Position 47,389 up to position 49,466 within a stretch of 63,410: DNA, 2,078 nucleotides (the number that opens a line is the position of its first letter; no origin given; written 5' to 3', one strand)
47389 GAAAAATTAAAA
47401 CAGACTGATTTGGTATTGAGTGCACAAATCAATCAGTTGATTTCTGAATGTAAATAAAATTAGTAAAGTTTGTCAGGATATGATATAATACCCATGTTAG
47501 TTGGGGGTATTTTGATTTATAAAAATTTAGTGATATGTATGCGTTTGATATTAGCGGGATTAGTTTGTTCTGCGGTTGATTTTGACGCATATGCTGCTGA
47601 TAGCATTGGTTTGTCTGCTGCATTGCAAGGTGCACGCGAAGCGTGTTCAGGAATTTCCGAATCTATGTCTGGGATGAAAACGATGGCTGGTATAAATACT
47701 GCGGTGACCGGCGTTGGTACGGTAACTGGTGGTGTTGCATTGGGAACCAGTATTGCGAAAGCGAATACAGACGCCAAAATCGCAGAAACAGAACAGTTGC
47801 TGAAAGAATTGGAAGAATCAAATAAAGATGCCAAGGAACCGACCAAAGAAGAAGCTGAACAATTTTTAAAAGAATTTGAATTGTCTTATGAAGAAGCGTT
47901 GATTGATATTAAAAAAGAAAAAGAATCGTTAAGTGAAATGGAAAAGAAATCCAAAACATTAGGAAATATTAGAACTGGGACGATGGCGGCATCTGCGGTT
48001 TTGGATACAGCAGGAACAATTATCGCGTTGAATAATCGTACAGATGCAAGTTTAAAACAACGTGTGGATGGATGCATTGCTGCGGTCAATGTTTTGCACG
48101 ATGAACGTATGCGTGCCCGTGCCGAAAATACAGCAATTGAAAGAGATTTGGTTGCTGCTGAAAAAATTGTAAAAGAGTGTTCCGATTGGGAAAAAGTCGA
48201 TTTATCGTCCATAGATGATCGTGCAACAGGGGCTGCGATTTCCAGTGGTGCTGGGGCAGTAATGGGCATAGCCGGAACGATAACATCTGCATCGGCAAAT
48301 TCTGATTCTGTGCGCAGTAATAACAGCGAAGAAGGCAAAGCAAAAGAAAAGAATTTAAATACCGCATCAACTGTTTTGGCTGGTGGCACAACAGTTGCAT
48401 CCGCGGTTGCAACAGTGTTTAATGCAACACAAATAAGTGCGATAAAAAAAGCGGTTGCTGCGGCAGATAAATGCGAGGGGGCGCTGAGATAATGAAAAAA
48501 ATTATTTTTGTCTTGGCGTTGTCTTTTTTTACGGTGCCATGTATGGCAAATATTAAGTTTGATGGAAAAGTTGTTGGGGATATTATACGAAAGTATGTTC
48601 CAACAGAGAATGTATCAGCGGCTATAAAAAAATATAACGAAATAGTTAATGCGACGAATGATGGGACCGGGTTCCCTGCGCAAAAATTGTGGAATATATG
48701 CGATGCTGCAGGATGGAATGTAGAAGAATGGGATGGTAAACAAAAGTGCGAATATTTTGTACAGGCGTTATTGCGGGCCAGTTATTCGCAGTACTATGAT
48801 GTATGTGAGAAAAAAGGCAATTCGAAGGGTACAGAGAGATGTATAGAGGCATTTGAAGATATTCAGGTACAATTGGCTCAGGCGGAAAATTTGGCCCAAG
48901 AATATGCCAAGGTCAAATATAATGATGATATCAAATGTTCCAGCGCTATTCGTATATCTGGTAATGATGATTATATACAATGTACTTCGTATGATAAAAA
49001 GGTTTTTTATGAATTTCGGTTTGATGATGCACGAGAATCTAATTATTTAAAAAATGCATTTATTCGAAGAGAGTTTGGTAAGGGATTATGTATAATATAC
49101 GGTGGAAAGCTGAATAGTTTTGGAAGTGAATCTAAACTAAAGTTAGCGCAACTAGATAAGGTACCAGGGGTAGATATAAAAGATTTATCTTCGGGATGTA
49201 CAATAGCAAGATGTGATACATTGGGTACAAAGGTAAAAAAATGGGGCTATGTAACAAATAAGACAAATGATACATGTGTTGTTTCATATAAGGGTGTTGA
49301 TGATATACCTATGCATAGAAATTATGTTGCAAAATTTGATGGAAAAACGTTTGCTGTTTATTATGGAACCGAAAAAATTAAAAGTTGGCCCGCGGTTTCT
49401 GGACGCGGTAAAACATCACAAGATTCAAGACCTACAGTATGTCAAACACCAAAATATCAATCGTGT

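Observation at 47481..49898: Translationally coupled exported pair: glycine-zipper/coiled-coil protein plus a Cys-rich protein ending in a Tlde1/YkuD-like L,D-transpeptidase-fold domain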

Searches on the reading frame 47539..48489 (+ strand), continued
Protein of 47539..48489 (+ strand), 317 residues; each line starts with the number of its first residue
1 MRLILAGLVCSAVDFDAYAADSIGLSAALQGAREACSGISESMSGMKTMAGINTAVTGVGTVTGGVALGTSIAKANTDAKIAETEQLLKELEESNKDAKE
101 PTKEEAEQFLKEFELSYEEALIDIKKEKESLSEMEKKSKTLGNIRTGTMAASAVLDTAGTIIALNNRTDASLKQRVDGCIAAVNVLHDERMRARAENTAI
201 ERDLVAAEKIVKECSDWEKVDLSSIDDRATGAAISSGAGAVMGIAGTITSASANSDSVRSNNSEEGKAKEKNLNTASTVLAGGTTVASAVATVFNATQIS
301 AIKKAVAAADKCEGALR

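Call 93: search_protein_families(library=pfam, proteins=[L083:4070-4732:+, L083:3574-3804:+, L083:3820-3987:+, L083:2200-3540:+], max_evalue=0.1)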
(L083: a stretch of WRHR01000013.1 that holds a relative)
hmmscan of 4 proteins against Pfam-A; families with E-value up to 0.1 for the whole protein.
L083:4070-4732:+ (221 aa): 3 families
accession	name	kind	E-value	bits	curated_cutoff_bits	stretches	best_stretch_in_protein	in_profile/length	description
PF13328.12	HD_4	-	4.3e-20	72.5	27.2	1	24-141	1-128/156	HD domain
PF01966.28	HD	-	0.00026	21.7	22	1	44-136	1-115/116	HD domain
PF21095.3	CarD_C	-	0.00095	19.6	23.1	1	91-123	1-33/87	CarD, C-terminal domain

L083:3574-3804:+ (77 aa): 0 families

L083:3820-3987:+ (56 aa): 1 family
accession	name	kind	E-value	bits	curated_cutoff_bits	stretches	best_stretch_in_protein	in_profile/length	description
PF21037.2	CCDC138_cc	-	0.047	14.1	27.1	1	2-27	9-36/59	Coiled-coil-domain-containing protein 138, coiled-coil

L083:2200-3540:+ (447 aa): 1 family
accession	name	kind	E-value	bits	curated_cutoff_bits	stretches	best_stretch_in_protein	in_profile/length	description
PF03908.18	Sec20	-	0.067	13.6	27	0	94-134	27-65/92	Sec20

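Call 102: find_related_loci(query=L083:2824-3540:+, collection=metagenome_contigs, flank=4000)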
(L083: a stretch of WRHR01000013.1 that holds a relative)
Query L083:2824-3540:+ (239 aa) in metagenome_contigs; peptide patterns used: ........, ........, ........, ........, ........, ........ (x = any residue, [..] = any of these).
72 stretches matched a pattern; 2 encode a relative of the query (tblastn E <= 1e-3); 1 distinct loci.
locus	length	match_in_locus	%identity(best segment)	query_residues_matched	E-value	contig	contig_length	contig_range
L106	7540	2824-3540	100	1-239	1e-167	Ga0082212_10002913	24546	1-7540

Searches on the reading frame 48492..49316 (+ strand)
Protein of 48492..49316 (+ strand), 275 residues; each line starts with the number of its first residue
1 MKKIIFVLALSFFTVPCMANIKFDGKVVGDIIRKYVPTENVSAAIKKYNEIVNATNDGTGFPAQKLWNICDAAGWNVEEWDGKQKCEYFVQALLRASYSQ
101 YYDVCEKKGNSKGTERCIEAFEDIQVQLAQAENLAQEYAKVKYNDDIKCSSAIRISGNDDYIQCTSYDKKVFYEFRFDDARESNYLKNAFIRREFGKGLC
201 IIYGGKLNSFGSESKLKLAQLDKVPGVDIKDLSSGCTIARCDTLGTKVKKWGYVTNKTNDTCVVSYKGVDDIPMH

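Call 50: find_homologous_proteins(query=A3, max_evalue=0.001)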
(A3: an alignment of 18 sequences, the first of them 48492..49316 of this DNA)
Query A3 (18 sequences) (275 aa, profile of the alignment): 2 proteins with E <= 0.001 among 2636 candidates.
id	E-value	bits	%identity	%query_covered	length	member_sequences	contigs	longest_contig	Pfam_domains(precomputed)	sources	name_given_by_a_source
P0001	2.5e-84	301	100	100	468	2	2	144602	PF03734.20,PF10908.14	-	-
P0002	3.2e-74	268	64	100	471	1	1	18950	PF10908.14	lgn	-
